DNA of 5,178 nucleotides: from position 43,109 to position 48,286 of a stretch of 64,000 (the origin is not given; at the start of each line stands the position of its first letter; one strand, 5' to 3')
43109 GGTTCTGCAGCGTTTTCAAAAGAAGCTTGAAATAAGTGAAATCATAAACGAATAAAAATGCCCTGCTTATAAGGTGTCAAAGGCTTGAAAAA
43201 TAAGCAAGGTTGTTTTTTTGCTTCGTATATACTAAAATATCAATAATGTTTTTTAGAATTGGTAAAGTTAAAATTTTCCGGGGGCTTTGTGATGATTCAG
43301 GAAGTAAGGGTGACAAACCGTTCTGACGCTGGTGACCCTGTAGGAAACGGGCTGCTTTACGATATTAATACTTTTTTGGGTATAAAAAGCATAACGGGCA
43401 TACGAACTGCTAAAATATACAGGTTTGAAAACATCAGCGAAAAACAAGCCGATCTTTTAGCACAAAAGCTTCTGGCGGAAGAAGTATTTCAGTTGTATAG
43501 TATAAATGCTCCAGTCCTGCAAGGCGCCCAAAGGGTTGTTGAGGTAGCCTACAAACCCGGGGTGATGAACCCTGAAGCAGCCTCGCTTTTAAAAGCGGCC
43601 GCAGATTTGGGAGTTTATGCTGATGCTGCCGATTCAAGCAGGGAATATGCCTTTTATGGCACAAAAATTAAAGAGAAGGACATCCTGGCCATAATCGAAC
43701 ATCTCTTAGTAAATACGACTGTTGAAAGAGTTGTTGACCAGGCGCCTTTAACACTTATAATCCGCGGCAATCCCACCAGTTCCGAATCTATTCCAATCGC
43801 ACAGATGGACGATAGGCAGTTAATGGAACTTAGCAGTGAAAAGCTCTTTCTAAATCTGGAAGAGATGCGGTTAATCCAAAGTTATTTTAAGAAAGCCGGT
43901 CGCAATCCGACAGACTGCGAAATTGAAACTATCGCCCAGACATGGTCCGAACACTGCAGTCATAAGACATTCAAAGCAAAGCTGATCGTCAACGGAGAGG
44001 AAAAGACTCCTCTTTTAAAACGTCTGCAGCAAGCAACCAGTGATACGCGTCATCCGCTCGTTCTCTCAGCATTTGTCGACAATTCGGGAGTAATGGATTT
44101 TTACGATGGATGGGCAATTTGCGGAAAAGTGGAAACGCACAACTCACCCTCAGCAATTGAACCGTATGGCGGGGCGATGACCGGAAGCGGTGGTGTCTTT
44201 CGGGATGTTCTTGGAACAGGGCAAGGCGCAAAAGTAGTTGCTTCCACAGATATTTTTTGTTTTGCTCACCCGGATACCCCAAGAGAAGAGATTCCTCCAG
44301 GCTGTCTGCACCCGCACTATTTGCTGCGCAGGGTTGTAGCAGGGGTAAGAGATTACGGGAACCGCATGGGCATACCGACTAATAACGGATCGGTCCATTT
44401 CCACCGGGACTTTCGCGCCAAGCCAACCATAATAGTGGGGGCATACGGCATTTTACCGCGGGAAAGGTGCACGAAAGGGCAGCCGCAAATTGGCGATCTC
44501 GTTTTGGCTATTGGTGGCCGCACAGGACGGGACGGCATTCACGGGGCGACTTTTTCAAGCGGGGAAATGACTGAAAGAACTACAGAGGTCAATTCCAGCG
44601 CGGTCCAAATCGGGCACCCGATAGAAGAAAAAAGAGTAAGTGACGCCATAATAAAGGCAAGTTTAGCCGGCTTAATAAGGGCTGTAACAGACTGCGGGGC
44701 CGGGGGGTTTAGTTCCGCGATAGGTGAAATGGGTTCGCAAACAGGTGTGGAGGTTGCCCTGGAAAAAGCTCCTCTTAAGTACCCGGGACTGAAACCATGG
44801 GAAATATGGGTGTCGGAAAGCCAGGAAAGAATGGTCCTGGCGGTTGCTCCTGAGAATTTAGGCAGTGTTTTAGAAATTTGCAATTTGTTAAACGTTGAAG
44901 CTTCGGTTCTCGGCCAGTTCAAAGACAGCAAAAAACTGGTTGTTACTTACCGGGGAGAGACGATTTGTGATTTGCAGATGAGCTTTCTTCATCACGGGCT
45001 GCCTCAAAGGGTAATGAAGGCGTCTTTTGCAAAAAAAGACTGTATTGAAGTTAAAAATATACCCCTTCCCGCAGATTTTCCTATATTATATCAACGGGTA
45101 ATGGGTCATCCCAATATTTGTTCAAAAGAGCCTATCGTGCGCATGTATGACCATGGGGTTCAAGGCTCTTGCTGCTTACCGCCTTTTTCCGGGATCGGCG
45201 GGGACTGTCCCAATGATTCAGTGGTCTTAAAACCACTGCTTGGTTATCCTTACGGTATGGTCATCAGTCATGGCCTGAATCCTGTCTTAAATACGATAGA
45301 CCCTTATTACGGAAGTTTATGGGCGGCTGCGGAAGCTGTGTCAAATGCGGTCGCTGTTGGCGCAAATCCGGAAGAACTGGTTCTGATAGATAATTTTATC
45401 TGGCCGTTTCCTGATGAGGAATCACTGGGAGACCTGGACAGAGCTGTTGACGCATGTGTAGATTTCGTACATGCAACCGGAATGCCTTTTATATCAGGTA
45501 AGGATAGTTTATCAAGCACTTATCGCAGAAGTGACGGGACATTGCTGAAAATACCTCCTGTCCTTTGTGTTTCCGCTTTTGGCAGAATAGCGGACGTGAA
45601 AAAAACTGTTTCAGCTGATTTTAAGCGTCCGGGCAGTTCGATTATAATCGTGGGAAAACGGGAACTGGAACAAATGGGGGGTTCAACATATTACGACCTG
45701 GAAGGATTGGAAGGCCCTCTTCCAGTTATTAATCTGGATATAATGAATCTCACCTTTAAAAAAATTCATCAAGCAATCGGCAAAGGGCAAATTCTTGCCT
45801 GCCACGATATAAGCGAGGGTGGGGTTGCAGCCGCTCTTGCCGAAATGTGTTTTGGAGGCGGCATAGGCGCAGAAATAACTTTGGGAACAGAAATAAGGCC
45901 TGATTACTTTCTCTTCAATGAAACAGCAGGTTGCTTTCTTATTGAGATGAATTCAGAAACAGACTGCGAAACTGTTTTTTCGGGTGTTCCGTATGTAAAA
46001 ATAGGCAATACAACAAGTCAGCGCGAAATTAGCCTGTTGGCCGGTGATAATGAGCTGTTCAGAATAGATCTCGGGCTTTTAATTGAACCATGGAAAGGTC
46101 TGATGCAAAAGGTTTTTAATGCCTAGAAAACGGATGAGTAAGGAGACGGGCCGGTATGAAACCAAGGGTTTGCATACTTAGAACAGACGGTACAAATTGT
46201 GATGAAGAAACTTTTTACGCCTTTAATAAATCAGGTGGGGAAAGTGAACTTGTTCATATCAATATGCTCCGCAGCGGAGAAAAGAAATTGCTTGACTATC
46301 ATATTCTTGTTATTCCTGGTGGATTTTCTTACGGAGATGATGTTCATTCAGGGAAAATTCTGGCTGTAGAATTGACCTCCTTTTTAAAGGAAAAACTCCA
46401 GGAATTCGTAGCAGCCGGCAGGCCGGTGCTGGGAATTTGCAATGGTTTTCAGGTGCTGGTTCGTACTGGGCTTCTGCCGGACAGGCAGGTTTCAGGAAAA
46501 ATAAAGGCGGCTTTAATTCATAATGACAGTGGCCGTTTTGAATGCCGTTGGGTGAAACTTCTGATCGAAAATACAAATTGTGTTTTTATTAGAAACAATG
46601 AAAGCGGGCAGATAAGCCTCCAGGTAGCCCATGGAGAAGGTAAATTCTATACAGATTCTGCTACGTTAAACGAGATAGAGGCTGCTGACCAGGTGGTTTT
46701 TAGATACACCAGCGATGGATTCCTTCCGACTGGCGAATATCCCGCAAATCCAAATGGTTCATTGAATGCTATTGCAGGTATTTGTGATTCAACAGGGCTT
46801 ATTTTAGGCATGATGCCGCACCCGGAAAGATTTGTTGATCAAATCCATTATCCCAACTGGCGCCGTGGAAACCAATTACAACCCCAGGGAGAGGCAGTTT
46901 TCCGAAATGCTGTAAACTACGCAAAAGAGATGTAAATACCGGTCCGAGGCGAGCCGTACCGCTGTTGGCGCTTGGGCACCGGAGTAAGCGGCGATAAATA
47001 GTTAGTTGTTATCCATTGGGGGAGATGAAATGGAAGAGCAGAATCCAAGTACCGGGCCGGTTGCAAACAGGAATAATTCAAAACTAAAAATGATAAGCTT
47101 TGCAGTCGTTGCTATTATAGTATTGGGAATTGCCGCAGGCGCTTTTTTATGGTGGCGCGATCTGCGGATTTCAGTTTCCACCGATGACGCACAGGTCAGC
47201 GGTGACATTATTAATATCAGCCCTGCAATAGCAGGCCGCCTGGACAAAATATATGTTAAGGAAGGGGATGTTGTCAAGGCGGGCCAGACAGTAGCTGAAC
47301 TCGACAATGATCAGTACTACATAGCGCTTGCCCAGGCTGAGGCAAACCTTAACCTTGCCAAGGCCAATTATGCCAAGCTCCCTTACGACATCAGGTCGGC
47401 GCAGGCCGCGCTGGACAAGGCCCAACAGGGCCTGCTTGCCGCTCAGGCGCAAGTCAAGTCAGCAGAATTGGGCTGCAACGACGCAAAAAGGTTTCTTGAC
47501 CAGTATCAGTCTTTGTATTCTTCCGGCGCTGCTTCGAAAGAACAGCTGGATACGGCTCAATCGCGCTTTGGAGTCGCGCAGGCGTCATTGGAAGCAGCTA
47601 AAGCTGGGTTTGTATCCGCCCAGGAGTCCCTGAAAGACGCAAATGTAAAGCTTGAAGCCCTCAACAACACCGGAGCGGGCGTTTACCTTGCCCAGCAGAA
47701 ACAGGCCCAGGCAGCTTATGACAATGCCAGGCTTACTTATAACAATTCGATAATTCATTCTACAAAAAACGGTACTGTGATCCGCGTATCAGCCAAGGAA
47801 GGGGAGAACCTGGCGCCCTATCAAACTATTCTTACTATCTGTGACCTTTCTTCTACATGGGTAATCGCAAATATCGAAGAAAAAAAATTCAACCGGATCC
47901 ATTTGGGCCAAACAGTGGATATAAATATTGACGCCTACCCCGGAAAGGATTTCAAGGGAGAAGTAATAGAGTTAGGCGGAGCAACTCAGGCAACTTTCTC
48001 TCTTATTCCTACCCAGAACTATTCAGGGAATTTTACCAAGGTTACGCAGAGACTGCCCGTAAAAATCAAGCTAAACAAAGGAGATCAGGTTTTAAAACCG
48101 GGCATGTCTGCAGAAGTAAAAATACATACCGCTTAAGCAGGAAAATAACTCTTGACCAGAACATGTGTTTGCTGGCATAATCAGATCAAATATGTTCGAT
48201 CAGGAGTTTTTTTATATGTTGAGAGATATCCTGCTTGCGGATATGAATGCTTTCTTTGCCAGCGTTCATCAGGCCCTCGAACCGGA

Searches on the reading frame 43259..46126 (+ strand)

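Call 67: search_protein_families(library=pfam, proteins=[window:43259-46126:+], max_evalue=0.00001)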
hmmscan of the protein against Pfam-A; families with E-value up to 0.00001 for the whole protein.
window:43259-46126:+ (955 aa): 4 families
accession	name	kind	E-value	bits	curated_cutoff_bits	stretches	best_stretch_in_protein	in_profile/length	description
PF02769.27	AIRS_C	-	3.7e-44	151.1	23.1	2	411-564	2-155/156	AIR synthase related protein, C-terminal domain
PF00586.29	AIRS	-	9.4e-21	74.8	24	1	274-398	2-111/112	AIR synthase related protein, N-terminal domain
PF18072.6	FGAR-AT_linker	-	2.5e-18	66.7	26.6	1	193-236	7-50/50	Formylglycinamide ribonucleotide amidotransferase linker domain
PF02700.19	PurS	-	3e-07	30.9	22.2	0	15-83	3-76/77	Phosphoribosylformylglycinamidine (FGAM) synthase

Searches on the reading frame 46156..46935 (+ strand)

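Call 67: search_protein_families(library=pfam, proteins=[window:46156-46935:+], max_evalue=0.00001)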
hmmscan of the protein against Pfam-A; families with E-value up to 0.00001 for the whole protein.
window:46156-46935:+ (259 aa): 3 families
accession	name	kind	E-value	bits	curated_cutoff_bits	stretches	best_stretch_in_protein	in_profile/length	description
PF13507.12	GATase_5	-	1.4e-78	264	27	1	2-255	1-259/260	CobB/CobQ-like glutamine amidotransferase domain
PF01965.30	DJ-1_PfpI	-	1.6e-07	31.7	26.6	1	47-116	61-122/165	DJ-1/PfpI family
PF07685.20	GATase_3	-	6.7e-07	29.6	27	1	36-109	28-96/196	CobB/CobQ-like glutamine amidotransferase domain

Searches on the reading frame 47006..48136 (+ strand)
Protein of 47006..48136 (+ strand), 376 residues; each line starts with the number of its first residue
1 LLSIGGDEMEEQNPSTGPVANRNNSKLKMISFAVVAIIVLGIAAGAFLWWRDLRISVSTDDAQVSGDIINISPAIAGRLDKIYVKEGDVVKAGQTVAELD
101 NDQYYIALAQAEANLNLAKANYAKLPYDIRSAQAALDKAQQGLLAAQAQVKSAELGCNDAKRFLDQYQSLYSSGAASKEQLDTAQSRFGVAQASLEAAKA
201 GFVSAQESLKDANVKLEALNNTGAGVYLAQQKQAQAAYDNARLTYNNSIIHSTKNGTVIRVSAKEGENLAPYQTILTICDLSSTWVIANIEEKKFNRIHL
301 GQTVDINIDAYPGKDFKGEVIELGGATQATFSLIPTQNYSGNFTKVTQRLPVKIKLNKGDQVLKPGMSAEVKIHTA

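Call 68: search_protein_families(library=pfam, proteins=[window:47006-48136:+], max_evalue=0.00001)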
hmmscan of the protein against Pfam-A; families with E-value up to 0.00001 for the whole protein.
window:47006-48136:+ (376 aa): 6 families
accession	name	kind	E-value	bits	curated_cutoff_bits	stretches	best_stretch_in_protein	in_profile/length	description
PF16576.10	HlyD_D23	-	6.4e-25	88.1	30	1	68-323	19-184/214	Barrel-sandwich domain of CusB or HlyD membrane-fusion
PF13437.12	HlyD_3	-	5.5e-13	50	22.2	1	251-365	3-105/106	HlyD family secretion protein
PF13533.13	Biotin_lipoyl_2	-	5.9e-08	32.8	29.8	1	69-100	1-32/32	Biotin-lipoyl like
PF00529.27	CusB_dom_1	-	1.1e-06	29.3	26.5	1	217-374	12-88/89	Cation efflux system protein CusB domain 1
PF00364.28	Biotin_lipoyl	-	3.9e-06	27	22.1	0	79-102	16-39/73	Biotin-requiring enzyme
PF02321.23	OEP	-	4.4e-06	27.1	22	0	100-210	76-183/187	Outer membrane efflux protein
